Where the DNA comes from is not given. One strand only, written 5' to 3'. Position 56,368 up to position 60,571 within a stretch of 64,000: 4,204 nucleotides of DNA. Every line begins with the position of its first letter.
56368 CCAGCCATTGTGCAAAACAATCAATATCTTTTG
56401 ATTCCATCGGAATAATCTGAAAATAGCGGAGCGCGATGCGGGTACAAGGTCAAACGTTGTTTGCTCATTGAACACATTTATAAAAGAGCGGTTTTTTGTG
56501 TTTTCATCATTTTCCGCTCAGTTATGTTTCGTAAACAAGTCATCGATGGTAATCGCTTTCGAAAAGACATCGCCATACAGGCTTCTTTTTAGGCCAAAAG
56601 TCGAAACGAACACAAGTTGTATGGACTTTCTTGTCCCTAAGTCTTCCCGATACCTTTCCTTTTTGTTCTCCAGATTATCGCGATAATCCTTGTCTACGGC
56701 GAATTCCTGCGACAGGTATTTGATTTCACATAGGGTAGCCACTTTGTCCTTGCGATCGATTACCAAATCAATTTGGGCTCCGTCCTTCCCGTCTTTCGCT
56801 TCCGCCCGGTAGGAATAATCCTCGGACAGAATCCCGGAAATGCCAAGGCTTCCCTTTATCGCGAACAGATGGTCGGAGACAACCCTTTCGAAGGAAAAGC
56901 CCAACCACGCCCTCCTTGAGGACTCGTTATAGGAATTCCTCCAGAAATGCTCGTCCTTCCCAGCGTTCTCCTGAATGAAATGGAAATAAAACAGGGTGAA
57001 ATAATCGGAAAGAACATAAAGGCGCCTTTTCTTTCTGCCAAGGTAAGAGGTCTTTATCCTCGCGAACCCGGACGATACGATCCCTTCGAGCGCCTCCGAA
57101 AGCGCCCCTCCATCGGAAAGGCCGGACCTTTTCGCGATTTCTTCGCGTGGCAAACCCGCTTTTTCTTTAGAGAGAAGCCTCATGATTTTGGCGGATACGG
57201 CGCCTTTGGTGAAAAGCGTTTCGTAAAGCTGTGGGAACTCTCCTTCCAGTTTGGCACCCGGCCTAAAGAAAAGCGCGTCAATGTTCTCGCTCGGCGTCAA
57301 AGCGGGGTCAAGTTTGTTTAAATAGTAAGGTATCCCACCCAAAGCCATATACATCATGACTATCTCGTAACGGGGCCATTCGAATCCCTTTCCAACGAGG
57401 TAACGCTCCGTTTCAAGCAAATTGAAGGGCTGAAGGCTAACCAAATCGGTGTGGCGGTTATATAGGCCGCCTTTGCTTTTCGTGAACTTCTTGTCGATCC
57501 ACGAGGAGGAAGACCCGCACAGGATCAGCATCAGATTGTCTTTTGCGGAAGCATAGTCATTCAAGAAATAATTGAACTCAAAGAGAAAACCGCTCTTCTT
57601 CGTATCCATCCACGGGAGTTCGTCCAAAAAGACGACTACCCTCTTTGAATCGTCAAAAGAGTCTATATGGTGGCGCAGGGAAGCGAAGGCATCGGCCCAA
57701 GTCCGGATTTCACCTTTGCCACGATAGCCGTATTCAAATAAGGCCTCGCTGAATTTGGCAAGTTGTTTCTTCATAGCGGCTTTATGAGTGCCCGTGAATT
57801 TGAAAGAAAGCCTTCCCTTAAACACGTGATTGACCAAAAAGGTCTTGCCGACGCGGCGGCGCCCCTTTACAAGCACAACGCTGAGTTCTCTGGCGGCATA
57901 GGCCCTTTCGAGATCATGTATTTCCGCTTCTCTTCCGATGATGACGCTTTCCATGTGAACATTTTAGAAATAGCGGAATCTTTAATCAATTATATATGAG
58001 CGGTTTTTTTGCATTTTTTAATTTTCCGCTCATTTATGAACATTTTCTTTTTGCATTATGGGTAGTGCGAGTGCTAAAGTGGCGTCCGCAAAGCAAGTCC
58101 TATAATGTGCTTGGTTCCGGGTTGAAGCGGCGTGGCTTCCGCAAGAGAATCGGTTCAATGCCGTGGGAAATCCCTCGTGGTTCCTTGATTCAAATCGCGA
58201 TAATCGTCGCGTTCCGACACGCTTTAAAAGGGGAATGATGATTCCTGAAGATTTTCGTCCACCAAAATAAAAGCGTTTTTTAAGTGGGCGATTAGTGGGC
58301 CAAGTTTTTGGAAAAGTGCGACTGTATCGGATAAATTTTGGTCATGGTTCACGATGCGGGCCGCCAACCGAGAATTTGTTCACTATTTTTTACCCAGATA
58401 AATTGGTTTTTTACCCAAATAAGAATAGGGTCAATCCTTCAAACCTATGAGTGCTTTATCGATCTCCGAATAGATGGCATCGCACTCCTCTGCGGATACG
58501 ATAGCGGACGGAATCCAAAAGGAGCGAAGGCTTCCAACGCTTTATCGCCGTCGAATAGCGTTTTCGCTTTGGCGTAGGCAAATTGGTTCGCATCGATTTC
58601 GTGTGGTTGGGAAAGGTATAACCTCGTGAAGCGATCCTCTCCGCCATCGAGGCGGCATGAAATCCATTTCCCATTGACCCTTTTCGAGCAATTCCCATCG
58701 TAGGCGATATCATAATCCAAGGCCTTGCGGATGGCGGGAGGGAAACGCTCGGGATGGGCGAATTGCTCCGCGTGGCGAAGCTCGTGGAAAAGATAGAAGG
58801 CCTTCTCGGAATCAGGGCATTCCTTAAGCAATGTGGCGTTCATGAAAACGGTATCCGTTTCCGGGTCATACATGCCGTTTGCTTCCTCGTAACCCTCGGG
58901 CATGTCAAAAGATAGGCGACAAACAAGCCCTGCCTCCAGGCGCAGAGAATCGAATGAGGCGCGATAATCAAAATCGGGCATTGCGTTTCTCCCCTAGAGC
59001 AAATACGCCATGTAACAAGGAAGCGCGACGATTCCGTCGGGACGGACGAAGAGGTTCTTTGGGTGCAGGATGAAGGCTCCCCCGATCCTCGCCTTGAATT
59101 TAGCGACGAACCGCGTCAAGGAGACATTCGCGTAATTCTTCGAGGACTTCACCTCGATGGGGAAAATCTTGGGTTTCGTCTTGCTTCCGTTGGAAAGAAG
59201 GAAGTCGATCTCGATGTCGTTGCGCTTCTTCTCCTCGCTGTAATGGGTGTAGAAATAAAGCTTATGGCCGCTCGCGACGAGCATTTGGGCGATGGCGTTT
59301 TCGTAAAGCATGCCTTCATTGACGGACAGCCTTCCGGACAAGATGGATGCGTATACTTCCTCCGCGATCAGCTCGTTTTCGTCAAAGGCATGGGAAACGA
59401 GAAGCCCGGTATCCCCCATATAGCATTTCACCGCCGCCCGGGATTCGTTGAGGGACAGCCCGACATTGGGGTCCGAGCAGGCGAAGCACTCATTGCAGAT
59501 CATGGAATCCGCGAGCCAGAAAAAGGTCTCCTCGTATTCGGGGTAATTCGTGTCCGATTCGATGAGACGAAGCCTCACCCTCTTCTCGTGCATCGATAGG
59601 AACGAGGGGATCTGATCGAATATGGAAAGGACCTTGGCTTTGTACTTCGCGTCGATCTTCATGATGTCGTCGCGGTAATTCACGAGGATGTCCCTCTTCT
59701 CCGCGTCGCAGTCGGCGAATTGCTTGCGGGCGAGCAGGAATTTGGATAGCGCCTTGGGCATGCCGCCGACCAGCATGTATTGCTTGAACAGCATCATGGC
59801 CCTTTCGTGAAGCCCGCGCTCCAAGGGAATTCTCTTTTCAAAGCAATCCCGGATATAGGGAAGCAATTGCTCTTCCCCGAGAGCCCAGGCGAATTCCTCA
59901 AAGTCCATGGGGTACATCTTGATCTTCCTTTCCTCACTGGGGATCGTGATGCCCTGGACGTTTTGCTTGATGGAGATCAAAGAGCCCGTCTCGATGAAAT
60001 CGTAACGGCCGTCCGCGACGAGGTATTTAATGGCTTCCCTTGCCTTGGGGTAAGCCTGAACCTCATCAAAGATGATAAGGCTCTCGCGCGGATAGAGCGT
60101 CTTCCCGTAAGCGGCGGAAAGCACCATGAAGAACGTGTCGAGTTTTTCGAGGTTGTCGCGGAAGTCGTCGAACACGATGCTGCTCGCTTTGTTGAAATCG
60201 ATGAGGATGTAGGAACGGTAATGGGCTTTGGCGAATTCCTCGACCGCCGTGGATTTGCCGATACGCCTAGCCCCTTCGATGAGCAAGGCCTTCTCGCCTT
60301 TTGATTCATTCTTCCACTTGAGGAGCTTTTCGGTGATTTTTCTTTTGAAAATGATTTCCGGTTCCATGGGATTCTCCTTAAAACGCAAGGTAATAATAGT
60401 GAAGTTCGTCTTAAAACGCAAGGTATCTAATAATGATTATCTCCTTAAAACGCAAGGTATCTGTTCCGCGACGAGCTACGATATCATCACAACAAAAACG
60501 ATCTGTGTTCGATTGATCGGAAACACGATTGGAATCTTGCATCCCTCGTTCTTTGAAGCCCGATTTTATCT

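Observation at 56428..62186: Individual ATPase genes are bracketed by paired copies of longer repeat elements (E1/E2 and A/B)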

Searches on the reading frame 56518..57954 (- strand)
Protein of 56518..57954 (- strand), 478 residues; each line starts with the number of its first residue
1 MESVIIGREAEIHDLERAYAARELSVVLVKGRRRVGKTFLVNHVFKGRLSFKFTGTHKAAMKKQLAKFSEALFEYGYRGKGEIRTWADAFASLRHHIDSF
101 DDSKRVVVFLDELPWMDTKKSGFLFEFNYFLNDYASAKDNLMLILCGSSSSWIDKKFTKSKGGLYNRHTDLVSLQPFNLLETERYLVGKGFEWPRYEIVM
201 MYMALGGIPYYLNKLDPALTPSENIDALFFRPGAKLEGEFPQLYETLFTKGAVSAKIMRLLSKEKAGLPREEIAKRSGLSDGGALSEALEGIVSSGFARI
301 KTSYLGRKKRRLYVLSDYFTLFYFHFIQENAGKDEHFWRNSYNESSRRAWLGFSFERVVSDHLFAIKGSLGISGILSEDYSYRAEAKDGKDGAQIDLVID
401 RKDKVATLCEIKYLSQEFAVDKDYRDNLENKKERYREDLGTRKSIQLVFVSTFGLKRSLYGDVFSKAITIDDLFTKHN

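Call 8: search_protein_families(library=pfam, proteins=[window:56518-57954:-], max_evalue=0.001)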
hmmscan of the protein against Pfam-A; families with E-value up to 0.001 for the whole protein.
window:56518-57954:- (478 aa): 3 families
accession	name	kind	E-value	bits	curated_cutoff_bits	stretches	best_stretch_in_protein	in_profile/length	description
PF01637.24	ATPase_2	-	1.6e-13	51.4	33.2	1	8-215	4-225/225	ATPase domain predominantly from Archaea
PF13191.12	AAA_16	-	2.4e-07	31.8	32.6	1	6-119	3-147/167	AAA ATPase domain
PF13173.12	AAA_14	-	4.6e-06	27.1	27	1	26-178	4-124/129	AAA domain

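Call 33: search_protein_families(library=padloc, proteins=[window:56518-57954:-], max_evalue=0.01)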
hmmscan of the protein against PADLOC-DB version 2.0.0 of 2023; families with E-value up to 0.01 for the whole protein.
window:56518-57954:- (478 aa): 5 families
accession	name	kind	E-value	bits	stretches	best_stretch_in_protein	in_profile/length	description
PDLC04984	PDC-S27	-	8.7e-168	557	1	4-474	3-473/474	-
PDLC04985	PDC-S27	-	4.2e-09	33.8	1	6-212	7-210/484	-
PDLC04787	PDC-S01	-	6.6e-05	19.9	1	1-214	6-189/412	-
PDLC04789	PDC-S01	-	0.00098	16.3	1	24-70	17-64/375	-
PDLC04790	PDC-S01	-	0.0016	15.2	0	20-48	23-51/422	-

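Call 45: find_homologous_proteins(query=window:56518-57954:-, max_evalue=1e-20)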
Query window:56518-57954:- (478 aa): 7961 proteins with E <= 1e-20 among 8000 candidates; the best 120 are listed.
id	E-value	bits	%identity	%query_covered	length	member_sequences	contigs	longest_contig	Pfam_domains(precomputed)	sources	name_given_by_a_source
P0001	0.0e+0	1065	99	100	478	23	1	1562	PF13173.13,PF01637.25,PF13191.13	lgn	-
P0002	1.1e-279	946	86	100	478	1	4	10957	PF13173.13,PF13401.13,PF01637.25,PF13191.13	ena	-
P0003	9.8e-170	584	56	99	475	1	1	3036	PF13173.13,PF01637.25,PF13191.13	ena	-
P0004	8.6e-144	498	49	98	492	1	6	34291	PF13173.13,PF13401.13,PF01637.25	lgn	-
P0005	3.0e-141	490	48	99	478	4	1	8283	PF13173.13,PF01637.25,PF13191.13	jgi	-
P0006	2.6e-140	487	47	99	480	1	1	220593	PF13173.13,PF13401.13,PF01637.25,PF13191.13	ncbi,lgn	-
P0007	2.8e-139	483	48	99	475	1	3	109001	PF13173.13,PF13401.13,PF01637.25,PF13191.13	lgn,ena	-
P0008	3.2e-139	483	47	99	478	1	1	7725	PF13173.13,PF13401.13,PF01637.25,PF13191.13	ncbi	-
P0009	4.6e-139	482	47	99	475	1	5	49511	PF13173.13,PF13401.13,PF01637.25,PF13191.13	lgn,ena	-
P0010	6.1e-139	482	47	99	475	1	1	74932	PF13173.13,PF13401.13,PF01637.25,PF13191.13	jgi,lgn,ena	-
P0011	6.2e-139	482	47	99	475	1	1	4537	PF13173.13,PF13401.13,PF01637.25,PF13191.13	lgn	-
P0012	6.6e-139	482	46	99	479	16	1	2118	PF13173.13,PF01637.25,PF13191.13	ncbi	-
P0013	6.7e-139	482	47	99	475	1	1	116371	PF13173.13,PF13401.13,PF01637.25,PF13191.13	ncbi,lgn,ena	-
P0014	6.7e-139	482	47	99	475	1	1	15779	PF13173.13,PF13401.13,PF01637.25,PF13191.13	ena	-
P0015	7.6e-139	482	47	99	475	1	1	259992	PF13173.13,PF13401.13,PF01637.25,PF13191.13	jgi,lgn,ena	-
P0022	1.5e-138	481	48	98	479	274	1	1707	PF13173.13,PF13401.13,PF01637.25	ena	-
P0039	2.5e-137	477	46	99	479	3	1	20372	PF13173.13,PF13401.13,PF01637.25,PF13191.13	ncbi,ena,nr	ncbi:MAG: ATP-binding protein [Spirochaetaceae bacterium]|nr:ATP-binding protein [Spirochaetaceae ba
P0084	7.1e-134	465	45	98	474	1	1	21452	PF13173.13,PF13401.13,PF01637.25,PF13191.13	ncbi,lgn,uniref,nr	ncbi:AAA family ATPase [Butyrivibrio sp. INlla21]|uniref:AAA family ATPase n=1 Tax=Butyrivibrio sp. 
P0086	1.0e-133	465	44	99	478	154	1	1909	PF13173.13,PF01637.25,PF13191.13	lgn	-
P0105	3.6e-132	460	45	99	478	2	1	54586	PF13173.13,PF01637.25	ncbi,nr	ncbi:MAG: ATP-binding protein [Atopobiaceae bacterium]|nr:ATP-binding protein [Atopobiaceae bacteriu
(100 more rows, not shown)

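Call 46: find_encoding_contigs(protein=P0002, flank=8000, max_places=4)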
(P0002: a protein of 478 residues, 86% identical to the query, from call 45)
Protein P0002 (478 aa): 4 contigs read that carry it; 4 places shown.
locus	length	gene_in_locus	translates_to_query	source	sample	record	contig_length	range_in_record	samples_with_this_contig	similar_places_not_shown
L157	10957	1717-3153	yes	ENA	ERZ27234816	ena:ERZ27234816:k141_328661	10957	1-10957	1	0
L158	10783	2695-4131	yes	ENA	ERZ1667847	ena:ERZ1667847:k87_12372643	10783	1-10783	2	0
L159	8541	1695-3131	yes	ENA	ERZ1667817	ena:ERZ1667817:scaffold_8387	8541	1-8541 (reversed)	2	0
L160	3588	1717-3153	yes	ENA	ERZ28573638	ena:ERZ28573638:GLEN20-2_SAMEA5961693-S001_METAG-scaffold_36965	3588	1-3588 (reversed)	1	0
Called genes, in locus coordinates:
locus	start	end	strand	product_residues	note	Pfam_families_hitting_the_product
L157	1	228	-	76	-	?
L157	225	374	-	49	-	-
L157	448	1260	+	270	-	PF13350:Y_phosphatase3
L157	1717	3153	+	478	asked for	PF01637:ATPase_2, PF13191:AAA_16 (weak), PF13173:AAA_14 (weak), PF13401:AAA_22 (weak)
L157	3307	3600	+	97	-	-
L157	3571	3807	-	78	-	-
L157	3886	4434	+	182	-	PF13310:Virulence_RhuM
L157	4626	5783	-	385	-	-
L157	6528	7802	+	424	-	PF13173:AAA_14, PF13635:DUF4143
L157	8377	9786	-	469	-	PF01764:Lipase_3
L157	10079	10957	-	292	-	?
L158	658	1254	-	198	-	PF02308:MgtC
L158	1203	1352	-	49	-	-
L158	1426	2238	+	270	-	PF13350:Y_phosphatase3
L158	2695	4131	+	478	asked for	PF01637:ATPase_2, PF13191:AAA_16 (weak), PF13173:AAA_14 (weak), PF13401:AAA_22 (weak)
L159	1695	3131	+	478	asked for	PF01637:ATPase_2, PF13191:AAA_16 (weak), PF13173:AAA_14 (weak), PF13401:AAA_22 (weak)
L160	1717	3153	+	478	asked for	PF01637:ATPase_2, PF13191:AAA_16 (weak), PF13173:AAA_14 (weak), PF13401:AAA_22 (weak)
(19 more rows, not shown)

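Call 47: find_encoding_contigs(protein=P0004, flank=8000, max_places=4)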
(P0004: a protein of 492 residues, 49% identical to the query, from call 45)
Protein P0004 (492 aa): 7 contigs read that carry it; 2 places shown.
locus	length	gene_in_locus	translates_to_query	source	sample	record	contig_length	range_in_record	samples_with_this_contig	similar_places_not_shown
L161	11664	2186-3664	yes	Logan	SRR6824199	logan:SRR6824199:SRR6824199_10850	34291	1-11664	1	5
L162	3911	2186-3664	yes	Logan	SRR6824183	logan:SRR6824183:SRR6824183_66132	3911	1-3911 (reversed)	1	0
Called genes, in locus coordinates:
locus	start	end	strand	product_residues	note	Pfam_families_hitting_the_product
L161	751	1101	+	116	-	PF00462:Glutaredoxin (weak), PF03960:ArsC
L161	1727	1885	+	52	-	-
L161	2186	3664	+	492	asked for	PF01637:ATPase_2, PF13173:AAA_14, PF13401:AAA_22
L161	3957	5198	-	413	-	PF01663:Phosphodiest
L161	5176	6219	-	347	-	PF00356:LacI, PF13407:Peripla_BP_4, PF13377:Peripla_BP_3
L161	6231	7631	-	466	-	PF13517:FG-GAP_3 (faint), PF21348:RGL11_C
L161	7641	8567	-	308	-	-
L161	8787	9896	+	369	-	PF07470:Glyco_hydro_88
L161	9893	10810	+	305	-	PF00528:BPD_transp_1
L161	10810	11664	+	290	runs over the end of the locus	PF00528:BPD_transp_1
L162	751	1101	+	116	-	PF00462:Glutaredoxin (weak), PF03960:ArsC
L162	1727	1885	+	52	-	-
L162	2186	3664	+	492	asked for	PF01637:ATPase_2, PF13173:AAA_14, PF13401:AAA_22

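Call 52: find_encoding_contigs(protein=P0084, flank=4000, max_places=3)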
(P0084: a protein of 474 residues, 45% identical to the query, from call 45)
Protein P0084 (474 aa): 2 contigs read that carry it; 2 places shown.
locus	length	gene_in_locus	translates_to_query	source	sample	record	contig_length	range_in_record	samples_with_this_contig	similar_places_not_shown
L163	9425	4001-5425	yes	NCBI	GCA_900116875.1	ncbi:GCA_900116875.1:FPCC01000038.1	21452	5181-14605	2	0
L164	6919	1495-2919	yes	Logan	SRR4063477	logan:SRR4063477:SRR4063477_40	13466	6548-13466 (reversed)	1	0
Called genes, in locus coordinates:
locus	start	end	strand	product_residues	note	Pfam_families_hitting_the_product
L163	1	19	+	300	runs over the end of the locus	-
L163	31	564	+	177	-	-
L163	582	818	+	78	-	-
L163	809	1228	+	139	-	PF18616:CdiI_3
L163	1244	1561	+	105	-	-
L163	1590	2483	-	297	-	PF04552:Sigma54_DBD (faint), PF13276:HTH_21, PF00665:rve, PF13683:rve_3, PF13333:rve_2 (weak)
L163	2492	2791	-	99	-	PF01527:HTH_Tnp_1 (weak)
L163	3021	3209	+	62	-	-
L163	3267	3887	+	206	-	PF04237:YjbR, PF01035:DNA_binding_1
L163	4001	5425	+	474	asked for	PF01637:ATPase_2, PF13191:AAA_16 (faint), PF13173:AAA_14 (weak), PF13401:AAA_22 (weak)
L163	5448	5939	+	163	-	PF00258:Flavodoxin_1 (faint), PF12682:Flavodoxin_4, PF12724:Flavodoxin_5 (weak)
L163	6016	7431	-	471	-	PF00990:GGDEF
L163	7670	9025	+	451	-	PF04326:SLFN_AlbA_2, PF13749:HATPase_c_4, PF13412:HTH_24 (weak)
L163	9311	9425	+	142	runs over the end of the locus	PF14196:ATC_hydrolase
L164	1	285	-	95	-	?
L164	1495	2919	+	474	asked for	PF01637:ATPase_2, PF13191:AAA_16 (faint), PF13173:AAA_14 (weak), PF13401:AAA_22 (weak)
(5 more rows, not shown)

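Call 53: find_encoding_contigs(protein=P0039, flank=4000, max_places=3)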
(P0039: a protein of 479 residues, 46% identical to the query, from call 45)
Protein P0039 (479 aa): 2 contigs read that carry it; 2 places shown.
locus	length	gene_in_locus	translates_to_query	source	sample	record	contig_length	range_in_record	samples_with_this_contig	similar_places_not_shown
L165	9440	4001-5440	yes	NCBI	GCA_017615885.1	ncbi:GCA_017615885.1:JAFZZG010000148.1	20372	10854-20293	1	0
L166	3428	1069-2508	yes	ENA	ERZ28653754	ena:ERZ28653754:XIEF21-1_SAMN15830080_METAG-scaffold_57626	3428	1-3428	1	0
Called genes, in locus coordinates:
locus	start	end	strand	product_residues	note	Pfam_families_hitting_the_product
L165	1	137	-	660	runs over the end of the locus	PF00990:GGDEF, PF00563:EAL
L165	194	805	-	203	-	PF00702:Hydrolase, PF13419:HAD_2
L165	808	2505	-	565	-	PF01432:Peptidase_M3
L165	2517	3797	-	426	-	-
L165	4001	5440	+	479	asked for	PF01637:ATPase_2, PF13191:AAA_16, PF13173:AAA_14 (weak), PF13401:AAA_22 (weak)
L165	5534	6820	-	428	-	-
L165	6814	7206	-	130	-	-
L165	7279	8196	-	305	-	-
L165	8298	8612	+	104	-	PF12844:HTH_19, PF01381:HTH_3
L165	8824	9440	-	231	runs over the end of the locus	PF02775:TPP_enzyme_C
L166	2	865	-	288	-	?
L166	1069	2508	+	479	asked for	PF01637:ATPase_2, PF13191:AAA_16, PF13173:AAA_14 (weak), PF13401:AAA_22 (weak)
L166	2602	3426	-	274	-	?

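Call 54: find_encoding_contigs(protein=P0105, flank=4000, max_places=3)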
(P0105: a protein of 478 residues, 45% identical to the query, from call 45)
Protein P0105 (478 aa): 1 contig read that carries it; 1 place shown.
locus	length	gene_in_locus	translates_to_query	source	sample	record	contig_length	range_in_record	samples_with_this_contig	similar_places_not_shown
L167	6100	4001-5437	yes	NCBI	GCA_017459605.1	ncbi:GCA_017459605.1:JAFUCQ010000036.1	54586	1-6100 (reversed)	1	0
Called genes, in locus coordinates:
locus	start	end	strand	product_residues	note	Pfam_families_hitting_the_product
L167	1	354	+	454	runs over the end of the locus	PF13173:AAA_14, PF13635:DUF4143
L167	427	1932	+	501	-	PF04326:SLFN_AlbA_2, PF13749:HATPase_c_4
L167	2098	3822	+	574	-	PF00664:ABC_membrane, PF02463:SMC_N (faint), PF13401:AAA_22 (faint), PF00005:ABC_tran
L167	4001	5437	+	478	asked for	PF01637:ATPase_2, PF13173:AAA_14 (weak)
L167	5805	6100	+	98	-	PF00535:Glycos_transf_2, PF10111:Glyco_tranf_2_2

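Call 75: find_encoding_contigs(protein=P0022, flank=3000, max_places=8)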
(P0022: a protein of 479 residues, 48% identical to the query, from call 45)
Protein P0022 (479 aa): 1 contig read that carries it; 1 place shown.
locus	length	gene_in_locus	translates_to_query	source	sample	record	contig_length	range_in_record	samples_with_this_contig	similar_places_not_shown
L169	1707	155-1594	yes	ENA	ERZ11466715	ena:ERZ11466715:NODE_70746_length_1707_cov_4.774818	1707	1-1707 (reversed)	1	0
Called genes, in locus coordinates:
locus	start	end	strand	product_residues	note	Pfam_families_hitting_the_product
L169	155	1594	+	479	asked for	PF01637:ATPase_2, PF13173:AAA_14 (weak), PF13401:AAA_22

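Call 76: find_encoding_contigs(protein=P0086, flank=3000, max_places=8)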
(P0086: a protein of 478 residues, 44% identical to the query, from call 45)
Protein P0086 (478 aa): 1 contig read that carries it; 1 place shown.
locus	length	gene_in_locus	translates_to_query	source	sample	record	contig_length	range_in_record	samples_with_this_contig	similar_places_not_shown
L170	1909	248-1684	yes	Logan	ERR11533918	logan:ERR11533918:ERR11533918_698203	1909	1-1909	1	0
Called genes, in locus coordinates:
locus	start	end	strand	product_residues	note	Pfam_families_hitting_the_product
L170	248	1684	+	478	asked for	PF01637:ATPase_2, PF13191:AAA_16 (weak), PF13173:AAA_14 (weak)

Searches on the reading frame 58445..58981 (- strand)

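Call 8: search_protein_families(library=pfam, proteins=[window:58445-58981:-], max_evalue=0.001)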
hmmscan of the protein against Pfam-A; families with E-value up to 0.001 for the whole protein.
window:58445-58981:- (178 aa): 1 family
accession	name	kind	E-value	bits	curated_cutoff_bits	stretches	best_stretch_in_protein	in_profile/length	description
PF20573.4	DUF6782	-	5.6e-06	26.2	27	1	24-76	58-106/241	Putative metallopeptidase family (DUF6782)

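Call 33: search_protein_families(library=padloc, proteins=[window:58445-58981:-], max_evalue=0.01)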
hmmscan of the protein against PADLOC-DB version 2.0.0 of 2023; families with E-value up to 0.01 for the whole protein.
window:58445-58981:- (178 aa): 0 families

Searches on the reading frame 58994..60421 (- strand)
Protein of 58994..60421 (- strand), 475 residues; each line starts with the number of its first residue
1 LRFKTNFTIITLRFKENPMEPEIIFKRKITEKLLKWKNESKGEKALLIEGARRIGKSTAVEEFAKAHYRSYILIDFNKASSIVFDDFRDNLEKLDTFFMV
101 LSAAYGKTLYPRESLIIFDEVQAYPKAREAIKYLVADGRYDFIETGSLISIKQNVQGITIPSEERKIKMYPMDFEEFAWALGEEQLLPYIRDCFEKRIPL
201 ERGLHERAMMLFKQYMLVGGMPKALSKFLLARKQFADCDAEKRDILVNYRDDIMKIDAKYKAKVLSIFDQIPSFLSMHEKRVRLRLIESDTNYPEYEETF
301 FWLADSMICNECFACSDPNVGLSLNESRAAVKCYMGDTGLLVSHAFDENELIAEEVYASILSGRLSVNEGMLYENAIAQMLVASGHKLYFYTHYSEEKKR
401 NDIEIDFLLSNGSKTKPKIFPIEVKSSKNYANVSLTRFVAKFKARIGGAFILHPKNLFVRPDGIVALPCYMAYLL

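Call 8: search_protein_families(library=pfam, proteins=[window:58994-60421:-], max_evalue=0.001)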
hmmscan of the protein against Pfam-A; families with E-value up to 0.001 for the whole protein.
window:58994-60421:- (475 aa): 2 families
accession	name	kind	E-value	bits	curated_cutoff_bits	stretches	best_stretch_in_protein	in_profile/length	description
PF13173.12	AAA_14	-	1.7e-23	83.5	27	1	43-177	2-128/129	AAA domain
PF13635.12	DUF4143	-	1.7e-17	64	28.1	1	251-427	2-160/160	Domain of unknown function (DUF4143)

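Call 33: search_protein_families(library=padloc, proteins=[window:58994-60367:-], max_evalue=0.01)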
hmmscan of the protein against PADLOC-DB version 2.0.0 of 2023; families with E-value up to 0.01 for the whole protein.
window:58994-60367:- (457 aa): 9 families
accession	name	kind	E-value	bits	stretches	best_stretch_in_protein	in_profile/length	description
PDLC04792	PDC-S01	-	3e-104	347.1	1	7-457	2-433/452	-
PDLC04786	PDC-S01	-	2.2e-98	327.9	1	7-455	3-430/439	-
PDLC04788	PDC-S01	-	1.9e-62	209.7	1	7-429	2-403/448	-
PDLC04787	PDC-S01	-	2.1e-20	71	1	6-375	10-335/412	-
PDLC04790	PDC-S01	-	2.1e-13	47.8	2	7-217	12-198/422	-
PDLC04789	PDC-S01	-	2.6e-11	41.2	1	8-208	3-166/375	-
PDLC04791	PDC-S01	-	2.1e-10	37.9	2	350-426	300-369/395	-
PDLC04984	PDC-S27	-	0.0084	13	0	7-73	5-71/474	-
PDLC04140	mad8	-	0.0096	13.5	0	22-89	24-76/314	mads_8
